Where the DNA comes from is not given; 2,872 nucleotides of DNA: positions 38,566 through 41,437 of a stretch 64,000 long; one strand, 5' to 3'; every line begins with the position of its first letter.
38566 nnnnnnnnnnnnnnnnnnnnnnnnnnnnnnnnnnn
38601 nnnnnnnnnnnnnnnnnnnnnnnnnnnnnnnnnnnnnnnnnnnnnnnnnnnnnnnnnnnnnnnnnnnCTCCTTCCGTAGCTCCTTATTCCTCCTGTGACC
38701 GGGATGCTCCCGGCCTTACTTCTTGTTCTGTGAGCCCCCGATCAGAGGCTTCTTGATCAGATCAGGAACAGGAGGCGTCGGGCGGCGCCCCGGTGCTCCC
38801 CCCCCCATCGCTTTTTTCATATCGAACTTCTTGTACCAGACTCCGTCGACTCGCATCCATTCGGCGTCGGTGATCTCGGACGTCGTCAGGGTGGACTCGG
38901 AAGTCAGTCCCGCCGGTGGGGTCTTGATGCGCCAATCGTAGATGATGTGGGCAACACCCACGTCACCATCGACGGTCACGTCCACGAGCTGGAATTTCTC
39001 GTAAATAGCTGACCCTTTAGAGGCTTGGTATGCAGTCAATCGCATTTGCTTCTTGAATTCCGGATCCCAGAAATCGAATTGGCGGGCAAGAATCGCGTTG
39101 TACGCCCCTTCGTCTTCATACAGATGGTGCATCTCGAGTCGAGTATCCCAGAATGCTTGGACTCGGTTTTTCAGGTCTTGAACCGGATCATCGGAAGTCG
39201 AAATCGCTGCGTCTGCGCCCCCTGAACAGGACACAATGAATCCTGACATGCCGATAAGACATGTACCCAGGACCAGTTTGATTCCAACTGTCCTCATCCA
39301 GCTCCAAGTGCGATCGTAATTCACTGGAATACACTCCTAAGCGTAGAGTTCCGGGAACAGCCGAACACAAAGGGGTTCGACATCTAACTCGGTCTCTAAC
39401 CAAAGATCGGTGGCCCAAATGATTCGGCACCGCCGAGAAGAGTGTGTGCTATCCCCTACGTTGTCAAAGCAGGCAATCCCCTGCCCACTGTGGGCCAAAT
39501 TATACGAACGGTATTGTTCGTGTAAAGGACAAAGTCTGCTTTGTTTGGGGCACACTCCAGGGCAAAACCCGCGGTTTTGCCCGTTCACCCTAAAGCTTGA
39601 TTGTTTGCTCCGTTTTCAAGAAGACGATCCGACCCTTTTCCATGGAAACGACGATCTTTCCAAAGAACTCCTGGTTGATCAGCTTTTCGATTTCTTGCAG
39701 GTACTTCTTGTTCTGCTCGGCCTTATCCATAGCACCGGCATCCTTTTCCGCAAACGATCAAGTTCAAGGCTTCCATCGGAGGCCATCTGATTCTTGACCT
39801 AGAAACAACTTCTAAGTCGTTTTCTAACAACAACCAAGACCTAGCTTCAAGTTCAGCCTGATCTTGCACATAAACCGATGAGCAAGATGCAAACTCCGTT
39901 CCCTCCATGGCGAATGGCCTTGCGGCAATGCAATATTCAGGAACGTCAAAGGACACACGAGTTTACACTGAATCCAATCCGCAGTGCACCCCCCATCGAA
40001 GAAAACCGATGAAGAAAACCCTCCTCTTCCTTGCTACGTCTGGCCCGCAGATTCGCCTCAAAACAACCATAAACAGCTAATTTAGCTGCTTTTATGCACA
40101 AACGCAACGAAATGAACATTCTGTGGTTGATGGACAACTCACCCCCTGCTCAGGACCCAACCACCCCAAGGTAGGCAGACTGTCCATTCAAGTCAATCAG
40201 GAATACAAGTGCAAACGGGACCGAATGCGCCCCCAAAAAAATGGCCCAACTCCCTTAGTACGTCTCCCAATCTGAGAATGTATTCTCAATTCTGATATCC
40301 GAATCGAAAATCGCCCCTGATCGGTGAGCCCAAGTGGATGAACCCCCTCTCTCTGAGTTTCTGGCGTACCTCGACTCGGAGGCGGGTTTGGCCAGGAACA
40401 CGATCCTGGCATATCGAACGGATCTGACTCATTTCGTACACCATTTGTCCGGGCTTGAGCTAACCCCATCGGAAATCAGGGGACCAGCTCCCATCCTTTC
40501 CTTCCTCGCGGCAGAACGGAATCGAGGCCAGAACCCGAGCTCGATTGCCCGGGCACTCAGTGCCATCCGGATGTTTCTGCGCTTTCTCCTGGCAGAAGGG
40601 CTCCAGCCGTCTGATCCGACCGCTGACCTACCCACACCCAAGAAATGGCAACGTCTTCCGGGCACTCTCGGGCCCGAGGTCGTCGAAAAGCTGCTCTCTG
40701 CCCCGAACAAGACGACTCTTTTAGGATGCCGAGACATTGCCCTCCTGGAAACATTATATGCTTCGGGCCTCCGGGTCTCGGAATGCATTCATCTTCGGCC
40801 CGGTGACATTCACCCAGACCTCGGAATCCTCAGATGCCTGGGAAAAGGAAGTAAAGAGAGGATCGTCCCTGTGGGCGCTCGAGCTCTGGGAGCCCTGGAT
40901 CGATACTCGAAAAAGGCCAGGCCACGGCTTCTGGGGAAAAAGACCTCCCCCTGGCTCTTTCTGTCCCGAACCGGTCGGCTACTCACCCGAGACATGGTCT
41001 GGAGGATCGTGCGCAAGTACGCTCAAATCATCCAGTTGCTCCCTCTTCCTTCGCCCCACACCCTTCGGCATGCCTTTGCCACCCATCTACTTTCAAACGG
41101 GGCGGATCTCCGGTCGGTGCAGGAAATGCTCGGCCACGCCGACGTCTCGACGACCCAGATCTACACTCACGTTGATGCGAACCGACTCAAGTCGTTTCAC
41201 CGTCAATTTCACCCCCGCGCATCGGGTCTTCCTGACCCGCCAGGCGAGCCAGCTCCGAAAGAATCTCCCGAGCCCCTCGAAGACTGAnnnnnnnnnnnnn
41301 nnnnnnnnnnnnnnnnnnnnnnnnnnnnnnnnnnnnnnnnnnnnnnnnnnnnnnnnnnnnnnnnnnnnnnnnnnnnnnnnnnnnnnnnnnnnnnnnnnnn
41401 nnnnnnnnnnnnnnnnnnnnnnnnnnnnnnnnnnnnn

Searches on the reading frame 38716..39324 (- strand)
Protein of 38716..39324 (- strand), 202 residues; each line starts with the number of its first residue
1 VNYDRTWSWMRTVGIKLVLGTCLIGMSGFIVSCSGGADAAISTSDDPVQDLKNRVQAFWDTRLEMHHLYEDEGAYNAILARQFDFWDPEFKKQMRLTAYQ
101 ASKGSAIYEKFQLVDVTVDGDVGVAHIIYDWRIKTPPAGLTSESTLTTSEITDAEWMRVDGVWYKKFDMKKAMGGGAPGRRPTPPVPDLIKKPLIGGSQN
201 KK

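Call 16: search_protein_families(library=pfam, proteins=[window:38716-39324:-], max_evalue=0.001)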
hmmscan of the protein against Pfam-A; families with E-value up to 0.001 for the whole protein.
window:38716-39324:- (202 aa): 0 families

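Call 36: search_protein_families(library=pfam, proteins=[window:38716-39324:-], max_evalue=1)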
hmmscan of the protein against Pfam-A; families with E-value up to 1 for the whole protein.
window:38716-39324:- (202 aa): 1 family
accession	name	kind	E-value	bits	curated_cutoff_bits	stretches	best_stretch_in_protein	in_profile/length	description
PF14534.12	DUF4440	-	0.002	19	25.2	1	71-163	16-105/107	Domain of unknown function (DUF4440)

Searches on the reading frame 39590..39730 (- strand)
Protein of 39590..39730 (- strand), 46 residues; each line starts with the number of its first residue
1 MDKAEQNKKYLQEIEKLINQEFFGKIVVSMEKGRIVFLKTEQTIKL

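Call 36: search_protein_families(library=pfam, proteins=[window:39590-39730:-], max_evalue=1)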
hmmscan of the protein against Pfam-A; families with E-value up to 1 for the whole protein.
window:39590-39730:- (46 aa): 0 families

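Call 71: find_homologous_proteins(query=window:39590-39730:-, max_evalue=0.01)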
Query window:39590-39730:- (46 aa): 5 proteins with E <= 0.01 among 5 candidates.
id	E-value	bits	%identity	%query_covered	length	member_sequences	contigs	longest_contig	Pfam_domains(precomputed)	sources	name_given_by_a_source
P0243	1.6e-20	87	100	100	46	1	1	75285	-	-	-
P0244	1.2e-17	79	91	100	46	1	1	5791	-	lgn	-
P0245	6.4e-14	67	76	100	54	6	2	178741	-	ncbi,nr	ncbi:MAG: hypothetical protein HYR85_22315 [Planctomycetes bacterium]|nr:hypothetical protein [Planc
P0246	2.0e-13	66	74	100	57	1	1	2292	-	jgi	jgi:hypothetical protein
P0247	4.3e-13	65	72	100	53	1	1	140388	-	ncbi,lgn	-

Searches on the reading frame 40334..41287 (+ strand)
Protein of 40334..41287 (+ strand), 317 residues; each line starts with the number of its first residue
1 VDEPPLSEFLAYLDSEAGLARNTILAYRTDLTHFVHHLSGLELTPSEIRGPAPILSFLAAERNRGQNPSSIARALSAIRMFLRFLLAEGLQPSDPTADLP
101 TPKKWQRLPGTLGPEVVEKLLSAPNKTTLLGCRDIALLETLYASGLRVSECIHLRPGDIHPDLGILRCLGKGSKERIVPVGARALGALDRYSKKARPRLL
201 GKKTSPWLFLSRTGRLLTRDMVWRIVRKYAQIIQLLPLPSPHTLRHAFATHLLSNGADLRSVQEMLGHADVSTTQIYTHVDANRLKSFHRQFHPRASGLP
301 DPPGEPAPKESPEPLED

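Call 16: search_protein_families(library=pfam, proteins=[window:40334-41287:+], max_evalue=0.001)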
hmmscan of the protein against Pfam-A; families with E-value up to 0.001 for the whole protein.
window:40334-41287:+ (317 aa): 2 families
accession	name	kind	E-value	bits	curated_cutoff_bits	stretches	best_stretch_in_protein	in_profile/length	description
PF00589.27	Phage_integrase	-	2e-41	142.1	27.1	1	112-283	3-171/172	Phage integrase family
PF02899.23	Phage_int_SAM_1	-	6.4e-17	62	22.3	1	7-89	2-83/83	Phage integrase, N-terminal SAM-like domain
